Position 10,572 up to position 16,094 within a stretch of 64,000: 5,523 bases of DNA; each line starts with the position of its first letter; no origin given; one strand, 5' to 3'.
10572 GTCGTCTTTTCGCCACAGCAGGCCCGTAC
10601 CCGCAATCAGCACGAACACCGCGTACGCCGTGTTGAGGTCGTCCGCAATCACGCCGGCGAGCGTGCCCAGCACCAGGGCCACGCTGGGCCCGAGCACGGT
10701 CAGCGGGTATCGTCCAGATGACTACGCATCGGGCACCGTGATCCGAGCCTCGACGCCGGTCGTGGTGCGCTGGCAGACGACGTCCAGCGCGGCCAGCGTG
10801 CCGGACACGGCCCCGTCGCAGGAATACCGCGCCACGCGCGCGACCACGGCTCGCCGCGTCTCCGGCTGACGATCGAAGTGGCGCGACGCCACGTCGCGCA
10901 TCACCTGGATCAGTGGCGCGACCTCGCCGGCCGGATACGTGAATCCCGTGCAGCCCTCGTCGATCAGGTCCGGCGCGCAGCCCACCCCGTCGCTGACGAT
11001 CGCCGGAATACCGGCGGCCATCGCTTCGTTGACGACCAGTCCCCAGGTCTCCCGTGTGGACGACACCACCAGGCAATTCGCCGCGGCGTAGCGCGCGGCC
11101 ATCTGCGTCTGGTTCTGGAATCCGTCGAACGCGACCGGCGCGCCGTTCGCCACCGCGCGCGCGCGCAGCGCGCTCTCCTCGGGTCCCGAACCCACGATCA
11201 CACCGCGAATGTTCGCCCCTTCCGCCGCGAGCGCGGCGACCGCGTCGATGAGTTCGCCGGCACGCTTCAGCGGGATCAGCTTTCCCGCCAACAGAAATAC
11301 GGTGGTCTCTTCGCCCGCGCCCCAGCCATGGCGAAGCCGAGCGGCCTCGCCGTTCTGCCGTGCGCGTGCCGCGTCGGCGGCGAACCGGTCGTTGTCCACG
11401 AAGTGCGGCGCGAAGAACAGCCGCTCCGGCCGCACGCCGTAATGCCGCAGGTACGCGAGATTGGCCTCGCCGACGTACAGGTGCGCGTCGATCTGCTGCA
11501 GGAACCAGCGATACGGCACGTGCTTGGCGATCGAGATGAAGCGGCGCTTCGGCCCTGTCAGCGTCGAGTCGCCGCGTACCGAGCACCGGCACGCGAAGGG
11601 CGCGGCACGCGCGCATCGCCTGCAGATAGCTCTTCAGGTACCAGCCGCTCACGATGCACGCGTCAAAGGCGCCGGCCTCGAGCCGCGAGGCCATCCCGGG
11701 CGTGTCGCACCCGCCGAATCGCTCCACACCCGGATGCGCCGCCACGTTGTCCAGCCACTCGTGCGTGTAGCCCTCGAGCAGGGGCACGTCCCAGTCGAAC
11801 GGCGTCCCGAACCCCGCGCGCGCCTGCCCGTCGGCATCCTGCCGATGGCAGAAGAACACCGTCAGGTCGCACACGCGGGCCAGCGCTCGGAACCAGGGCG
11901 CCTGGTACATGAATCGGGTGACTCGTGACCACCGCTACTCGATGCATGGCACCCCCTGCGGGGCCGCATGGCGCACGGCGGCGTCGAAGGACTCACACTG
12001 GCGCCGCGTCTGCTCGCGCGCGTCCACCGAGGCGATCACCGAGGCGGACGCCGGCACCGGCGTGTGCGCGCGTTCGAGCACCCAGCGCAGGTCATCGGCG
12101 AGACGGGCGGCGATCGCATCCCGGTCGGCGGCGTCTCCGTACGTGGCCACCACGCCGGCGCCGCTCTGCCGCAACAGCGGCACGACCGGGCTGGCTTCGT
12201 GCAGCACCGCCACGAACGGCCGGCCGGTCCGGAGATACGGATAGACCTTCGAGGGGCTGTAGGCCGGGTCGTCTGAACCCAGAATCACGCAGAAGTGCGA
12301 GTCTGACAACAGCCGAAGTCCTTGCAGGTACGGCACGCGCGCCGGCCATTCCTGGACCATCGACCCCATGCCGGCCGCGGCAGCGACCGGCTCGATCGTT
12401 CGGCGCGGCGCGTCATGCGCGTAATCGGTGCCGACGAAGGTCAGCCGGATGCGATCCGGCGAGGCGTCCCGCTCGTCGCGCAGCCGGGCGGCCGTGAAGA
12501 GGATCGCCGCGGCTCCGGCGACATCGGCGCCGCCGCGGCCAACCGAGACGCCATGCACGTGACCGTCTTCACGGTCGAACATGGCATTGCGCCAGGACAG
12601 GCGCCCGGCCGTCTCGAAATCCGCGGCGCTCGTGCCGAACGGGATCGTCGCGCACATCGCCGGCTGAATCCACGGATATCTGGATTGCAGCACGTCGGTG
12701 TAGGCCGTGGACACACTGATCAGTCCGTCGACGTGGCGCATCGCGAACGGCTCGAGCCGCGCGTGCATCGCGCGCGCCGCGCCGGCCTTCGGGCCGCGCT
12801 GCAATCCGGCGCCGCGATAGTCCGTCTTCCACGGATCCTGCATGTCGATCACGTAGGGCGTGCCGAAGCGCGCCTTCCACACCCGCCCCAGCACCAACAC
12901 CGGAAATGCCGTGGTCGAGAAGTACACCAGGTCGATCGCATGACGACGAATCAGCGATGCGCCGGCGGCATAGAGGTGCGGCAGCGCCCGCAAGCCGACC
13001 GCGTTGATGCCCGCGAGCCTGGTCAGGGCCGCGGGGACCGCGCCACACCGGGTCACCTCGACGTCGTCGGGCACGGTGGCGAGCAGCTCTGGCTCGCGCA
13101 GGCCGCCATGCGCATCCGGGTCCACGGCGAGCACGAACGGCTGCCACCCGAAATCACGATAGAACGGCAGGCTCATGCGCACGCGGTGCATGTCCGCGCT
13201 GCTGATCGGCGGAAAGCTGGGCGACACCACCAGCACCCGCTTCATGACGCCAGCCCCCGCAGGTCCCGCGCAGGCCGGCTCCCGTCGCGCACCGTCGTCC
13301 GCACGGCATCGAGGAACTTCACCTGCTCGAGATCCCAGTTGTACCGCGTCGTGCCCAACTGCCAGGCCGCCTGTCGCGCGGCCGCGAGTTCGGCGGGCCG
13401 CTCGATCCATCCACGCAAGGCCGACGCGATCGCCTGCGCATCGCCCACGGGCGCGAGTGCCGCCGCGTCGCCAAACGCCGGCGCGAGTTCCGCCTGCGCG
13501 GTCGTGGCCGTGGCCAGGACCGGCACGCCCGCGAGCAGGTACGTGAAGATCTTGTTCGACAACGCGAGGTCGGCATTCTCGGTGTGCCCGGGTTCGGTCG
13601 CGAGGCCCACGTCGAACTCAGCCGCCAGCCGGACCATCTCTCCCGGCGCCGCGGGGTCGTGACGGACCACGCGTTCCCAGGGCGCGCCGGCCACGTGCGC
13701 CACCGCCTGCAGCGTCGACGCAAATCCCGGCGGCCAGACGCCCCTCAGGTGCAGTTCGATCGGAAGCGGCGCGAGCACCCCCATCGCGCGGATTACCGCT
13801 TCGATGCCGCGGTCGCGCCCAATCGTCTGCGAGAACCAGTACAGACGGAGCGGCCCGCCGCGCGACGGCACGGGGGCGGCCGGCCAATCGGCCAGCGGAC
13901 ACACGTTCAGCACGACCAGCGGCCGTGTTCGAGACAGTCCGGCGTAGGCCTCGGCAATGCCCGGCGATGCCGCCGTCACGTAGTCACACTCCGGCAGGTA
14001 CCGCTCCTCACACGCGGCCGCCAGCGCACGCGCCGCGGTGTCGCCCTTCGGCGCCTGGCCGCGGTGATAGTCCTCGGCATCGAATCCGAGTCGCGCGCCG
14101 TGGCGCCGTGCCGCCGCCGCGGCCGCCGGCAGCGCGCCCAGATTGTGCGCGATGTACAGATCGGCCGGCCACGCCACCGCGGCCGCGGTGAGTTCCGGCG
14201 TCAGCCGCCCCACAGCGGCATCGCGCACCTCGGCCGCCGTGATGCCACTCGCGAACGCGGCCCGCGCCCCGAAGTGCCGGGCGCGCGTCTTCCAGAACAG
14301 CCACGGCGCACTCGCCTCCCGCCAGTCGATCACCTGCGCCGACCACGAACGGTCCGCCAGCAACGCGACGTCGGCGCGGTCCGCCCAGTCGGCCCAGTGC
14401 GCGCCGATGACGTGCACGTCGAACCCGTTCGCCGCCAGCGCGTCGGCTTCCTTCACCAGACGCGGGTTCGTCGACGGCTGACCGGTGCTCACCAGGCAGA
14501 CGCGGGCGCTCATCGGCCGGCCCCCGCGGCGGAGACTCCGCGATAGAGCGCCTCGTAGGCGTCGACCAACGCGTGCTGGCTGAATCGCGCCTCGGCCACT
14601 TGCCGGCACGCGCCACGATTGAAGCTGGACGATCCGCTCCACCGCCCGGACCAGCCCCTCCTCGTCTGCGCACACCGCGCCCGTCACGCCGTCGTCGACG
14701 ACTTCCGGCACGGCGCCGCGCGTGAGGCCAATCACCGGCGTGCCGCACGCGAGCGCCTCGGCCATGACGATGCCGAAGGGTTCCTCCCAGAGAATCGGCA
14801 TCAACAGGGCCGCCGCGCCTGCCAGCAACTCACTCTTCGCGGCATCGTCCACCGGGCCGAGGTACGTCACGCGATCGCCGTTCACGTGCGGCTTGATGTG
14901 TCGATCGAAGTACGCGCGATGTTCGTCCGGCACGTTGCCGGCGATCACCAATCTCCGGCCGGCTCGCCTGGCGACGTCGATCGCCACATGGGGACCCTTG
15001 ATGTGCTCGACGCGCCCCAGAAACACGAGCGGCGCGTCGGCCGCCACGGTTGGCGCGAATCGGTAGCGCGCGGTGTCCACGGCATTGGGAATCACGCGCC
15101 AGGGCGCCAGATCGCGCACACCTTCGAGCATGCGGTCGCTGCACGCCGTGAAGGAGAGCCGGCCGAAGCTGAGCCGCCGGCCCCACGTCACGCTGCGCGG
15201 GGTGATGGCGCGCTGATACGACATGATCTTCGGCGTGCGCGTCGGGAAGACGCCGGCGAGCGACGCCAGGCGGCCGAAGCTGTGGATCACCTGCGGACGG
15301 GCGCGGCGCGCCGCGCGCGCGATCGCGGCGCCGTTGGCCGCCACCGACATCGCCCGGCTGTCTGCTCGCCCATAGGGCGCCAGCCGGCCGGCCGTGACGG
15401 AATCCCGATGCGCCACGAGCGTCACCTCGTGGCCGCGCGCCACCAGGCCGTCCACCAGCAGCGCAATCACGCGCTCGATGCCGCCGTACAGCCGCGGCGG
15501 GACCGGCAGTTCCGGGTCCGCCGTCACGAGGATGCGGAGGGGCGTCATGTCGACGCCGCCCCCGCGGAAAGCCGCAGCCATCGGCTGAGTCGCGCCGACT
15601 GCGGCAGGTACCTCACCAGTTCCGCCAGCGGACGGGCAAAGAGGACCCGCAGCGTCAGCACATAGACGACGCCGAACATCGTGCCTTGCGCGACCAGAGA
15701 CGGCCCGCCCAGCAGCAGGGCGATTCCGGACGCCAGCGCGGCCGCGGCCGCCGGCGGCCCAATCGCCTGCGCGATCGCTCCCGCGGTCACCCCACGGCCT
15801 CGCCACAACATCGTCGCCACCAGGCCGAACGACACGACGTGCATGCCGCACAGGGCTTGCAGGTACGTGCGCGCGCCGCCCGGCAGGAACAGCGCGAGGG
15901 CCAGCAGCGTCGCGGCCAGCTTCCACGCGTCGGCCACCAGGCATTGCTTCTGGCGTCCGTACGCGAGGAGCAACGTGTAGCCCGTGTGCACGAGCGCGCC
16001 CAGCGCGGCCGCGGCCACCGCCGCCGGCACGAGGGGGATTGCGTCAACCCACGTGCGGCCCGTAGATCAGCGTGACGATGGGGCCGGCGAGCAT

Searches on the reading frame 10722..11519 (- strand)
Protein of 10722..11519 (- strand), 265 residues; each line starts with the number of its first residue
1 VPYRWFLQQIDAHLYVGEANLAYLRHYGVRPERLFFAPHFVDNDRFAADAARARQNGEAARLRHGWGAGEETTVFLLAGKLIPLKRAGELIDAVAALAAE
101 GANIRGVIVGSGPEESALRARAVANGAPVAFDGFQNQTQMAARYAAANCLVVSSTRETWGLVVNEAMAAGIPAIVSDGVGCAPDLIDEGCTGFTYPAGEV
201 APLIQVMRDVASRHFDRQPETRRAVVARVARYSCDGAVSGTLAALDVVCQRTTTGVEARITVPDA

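Call 52: search_protein_families(library=pfam, proteins=[window:10722-11519:-], max_evalue=0.001)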
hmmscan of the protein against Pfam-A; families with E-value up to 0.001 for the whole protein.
window:10722-11519:- (265 aa): 3 families
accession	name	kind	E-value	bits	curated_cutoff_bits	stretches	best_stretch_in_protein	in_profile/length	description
PF00534.26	Glycos_transf_1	-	6.3e-25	88.1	26.4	1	65-210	8-155/172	Glycosyl transferases group 1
PF13692.12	Glyco_trans_1_4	-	1.7e-21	77.4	27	1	74-209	3-138/142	Glycosyl transferases group 1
PF20706.3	GT4-conflict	-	9.5e-10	38.4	26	1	70-188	195-323/385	Family 4 Glycosyltransferase in conflict systems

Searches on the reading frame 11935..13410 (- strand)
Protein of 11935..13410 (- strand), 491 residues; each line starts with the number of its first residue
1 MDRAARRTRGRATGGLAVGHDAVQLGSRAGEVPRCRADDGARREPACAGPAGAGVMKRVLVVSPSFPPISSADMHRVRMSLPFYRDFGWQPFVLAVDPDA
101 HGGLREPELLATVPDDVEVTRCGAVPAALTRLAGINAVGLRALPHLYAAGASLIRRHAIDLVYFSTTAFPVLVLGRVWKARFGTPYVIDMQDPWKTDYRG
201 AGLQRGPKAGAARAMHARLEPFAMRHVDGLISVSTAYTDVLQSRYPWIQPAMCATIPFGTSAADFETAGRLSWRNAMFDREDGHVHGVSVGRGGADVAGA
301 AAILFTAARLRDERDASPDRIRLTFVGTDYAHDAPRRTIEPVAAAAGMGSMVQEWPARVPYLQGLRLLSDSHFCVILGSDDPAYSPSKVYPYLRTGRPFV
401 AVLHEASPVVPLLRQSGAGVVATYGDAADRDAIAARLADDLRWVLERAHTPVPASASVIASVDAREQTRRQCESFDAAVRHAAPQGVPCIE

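Call 52: search_protein_families(library=pfam, proteins=[window:11935-13410:-], max_evalue=0.001)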
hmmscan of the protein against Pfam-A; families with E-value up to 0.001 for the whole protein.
window:11935-13410:- (491 aa): 1 family
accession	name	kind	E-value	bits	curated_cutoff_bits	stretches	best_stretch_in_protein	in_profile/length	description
PF13439.12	Glyco_transf_4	-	4e-06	27.4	28.5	1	143-259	57-165/170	Glycosyltransferase Family 4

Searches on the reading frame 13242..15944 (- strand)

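Call 52: search_protein_families(library=pfam, proteins=[window:13242-15944:-], max_evalue=0.001)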
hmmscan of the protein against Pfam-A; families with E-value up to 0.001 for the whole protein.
window:13242-15944:- (900 aa): 5 families
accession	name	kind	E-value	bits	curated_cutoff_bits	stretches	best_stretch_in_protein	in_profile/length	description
PF13692.12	Glyco_trans_1_4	-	8e-28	97.9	27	1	306-439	4-140/142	Glycosyl transferases group 1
PF00534.26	Glycos_transf_1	-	4.3e-27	95.2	26.4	1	306-442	18-159/172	Glycosyl transferases group 1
PF13439.12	Glyco_transf_4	-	5.3e-18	66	28.5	1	153-293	1-170/170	Glycosyltransferase Family 4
PF13524.12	Glyco_trans_1_2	-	6.7e-12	46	25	1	747-870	15-135/144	Glycosyl transferase-like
PF13579.12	Glyco_trans_4_4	-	9.9e-09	36.2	29.7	2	154-258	1-116/158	Glycosyl transferase 4-like domain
